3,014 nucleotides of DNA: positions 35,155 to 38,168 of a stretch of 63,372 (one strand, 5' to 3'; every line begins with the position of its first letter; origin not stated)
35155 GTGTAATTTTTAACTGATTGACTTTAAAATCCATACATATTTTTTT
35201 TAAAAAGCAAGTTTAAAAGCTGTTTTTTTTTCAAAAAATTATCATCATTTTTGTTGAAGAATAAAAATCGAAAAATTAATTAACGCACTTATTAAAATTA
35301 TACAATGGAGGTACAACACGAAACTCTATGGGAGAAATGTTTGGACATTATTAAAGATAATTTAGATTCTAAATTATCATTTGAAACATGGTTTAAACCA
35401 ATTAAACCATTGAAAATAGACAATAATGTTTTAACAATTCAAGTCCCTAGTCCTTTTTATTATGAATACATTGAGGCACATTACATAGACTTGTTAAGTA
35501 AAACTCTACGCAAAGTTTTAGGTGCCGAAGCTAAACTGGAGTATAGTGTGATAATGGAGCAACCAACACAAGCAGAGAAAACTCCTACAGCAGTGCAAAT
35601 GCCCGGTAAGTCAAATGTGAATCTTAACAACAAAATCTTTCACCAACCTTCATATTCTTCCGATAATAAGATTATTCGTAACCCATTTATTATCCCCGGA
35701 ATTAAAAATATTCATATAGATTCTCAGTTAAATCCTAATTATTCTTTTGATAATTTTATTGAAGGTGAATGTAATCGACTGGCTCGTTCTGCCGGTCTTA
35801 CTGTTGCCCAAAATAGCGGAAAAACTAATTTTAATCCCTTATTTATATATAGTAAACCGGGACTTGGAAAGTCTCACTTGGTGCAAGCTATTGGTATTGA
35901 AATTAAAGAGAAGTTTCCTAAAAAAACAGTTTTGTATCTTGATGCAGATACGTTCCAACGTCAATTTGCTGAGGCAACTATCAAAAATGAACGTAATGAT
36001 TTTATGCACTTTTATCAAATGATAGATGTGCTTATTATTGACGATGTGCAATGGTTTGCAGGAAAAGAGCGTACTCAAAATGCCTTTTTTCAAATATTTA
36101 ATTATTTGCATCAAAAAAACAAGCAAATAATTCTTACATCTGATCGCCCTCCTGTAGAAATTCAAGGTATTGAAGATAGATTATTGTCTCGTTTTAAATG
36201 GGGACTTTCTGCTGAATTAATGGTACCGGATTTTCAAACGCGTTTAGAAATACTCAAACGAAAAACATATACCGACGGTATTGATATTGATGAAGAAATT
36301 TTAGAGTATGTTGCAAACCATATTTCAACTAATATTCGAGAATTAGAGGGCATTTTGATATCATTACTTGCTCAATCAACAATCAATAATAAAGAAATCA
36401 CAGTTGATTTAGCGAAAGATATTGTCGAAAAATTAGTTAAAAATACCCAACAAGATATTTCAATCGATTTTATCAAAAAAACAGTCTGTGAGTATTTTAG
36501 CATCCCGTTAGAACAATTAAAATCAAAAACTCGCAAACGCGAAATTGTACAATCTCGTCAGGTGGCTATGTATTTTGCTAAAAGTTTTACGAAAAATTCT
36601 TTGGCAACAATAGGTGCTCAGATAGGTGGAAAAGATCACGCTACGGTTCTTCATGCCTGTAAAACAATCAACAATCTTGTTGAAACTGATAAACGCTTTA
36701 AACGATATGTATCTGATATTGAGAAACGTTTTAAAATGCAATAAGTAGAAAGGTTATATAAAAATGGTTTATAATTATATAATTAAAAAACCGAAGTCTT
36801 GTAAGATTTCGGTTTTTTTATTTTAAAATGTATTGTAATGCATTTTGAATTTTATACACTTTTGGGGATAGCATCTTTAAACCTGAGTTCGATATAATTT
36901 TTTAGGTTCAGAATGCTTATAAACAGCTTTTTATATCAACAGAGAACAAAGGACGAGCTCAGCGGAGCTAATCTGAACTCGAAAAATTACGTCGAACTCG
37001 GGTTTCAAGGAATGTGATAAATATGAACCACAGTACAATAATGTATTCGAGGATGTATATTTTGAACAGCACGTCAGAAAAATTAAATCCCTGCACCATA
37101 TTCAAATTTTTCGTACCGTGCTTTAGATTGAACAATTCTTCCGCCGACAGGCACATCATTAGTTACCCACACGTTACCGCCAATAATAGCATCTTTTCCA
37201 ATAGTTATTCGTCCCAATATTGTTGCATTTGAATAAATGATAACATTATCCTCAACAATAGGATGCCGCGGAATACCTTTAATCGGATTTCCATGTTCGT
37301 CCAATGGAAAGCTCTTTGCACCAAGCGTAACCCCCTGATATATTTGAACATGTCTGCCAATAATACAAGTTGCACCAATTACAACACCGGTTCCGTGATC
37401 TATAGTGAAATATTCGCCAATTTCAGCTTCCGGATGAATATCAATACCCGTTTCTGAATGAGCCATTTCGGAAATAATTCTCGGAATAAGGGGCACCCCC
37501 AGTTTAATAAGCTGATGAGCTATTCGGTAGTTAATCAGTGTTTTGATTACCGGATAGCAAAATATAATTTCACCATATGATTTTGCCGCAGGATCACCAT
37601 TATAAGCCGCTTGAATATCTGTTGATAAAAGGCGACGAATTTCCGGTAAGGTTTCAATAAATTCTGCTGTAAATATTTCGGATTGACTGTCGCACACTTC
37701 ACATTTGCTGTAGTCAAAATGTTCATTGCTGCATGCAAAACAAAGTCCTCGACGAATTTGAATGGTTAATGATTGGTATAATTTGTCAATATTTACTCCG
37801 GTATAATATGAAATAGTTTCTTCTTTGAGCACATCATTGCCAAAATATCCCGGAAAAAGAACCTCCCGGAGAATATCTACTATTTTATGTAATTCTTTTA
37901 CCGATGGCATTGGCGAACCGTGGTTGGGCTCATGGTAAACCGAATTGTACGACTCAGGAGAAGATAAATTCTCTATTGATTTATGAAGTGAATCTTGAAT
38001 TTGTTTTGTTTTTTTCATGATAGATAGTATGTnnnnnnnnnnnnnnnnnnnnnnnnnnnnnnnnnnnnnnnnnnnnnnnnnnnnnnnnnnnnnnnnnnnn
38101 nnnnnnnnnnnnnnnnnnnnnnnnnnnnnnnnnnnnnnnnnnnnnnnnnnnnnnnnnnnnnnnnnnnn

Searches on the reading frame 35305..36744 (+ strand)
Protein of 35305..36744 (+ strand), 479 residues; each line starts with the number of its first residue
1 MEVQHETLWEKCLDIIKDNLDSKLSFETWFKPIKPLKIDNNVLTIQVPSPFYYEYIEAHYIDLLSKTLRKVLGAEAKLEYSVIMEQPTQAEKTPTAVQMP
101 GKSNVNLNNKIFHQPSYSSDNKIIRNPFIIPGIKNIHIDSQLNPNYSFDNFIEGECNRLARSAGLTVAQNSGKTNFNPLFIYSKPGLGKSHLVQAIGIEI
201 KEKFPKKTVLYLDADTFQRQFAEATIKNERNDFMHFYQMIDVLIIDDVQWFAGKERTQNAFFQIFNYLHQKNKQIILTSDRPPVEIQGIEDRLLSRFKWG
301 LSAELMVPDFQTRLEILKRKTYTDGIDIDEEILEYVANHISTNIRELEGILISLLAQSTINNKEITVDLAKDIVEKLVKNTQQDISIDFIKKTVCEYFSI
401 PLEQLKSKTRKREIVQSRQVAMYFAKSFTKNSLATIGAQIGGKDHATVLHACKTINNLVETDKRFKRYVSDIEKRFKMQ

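Call 17: find_encoding_contigs(protein=window:35305-36744:+, flank=3000, max_places=10)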
Protein window:35305-36744:+ (479 aa): 4 contigs read that carry it; 2 places shown.
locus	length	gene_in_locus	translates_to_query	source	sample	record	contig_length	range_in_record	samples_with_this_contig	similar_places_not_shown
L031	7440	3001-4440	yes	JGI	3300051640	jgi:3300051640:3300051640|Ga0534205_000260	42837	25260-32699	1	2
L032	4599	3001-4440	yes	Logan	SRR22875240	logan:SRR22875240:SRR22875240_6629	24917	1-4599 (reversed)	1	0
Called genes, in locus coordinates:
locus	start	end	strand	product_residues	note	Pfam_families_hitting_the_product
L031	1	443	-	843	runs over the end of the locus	PF19838:LptD_2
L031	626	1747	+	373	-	PF01520:Amidase_3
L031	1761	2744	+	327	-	PF28542:DUF8434, PF02470:MlaD, PF28544:Helical_needle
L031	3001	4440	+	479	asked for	PF11638:DnaA_N, PF00308:Bac_DnaA, PF22688:Hda_lid (faint), PF08299:Bac_DnaA_C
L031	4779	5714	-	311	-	PF25087:GMPPB_C (faint), PF00132:Hexapep (weak)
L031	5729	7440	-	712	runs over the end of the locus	PF22896:OB_RNR_1st (faint), PF08206:OB_RNB, PF17876:CSD2 (weak), PF08206:OB_RNB (weak), PF17849:OB_Dis3, PF17876:CSD2, PF00773:RNB, PF00575:S1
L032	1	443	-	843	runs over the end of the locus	PF19838:LptD_2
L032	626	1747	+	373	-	PF01520:Amidase_3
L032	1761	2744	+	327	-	PF28542:DUF8434, PF02470:MlaD, PF28544:Helical_needle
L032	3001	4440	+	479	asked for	PF11638:DnaA_N, PF00308:Bac_DnaA, PF22688:Hda_lid (faint), PF08299:Bac_DnaA_C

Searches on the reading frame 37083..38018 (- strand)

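Call 93: search_protein_families(library=pfam, proteins=[window:37083-38018:-])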
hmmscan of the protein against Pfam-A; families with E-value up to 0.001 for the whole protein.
window:37083-38018:- (311 aa): 1 family
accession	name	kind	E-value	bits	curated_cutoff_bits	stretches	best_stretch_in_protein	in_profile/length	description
PF00132.30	Hexapep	-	6.4e-11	41.9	27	1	252-287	1-36/36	Bacterial transferase hexapeptide (six repeats)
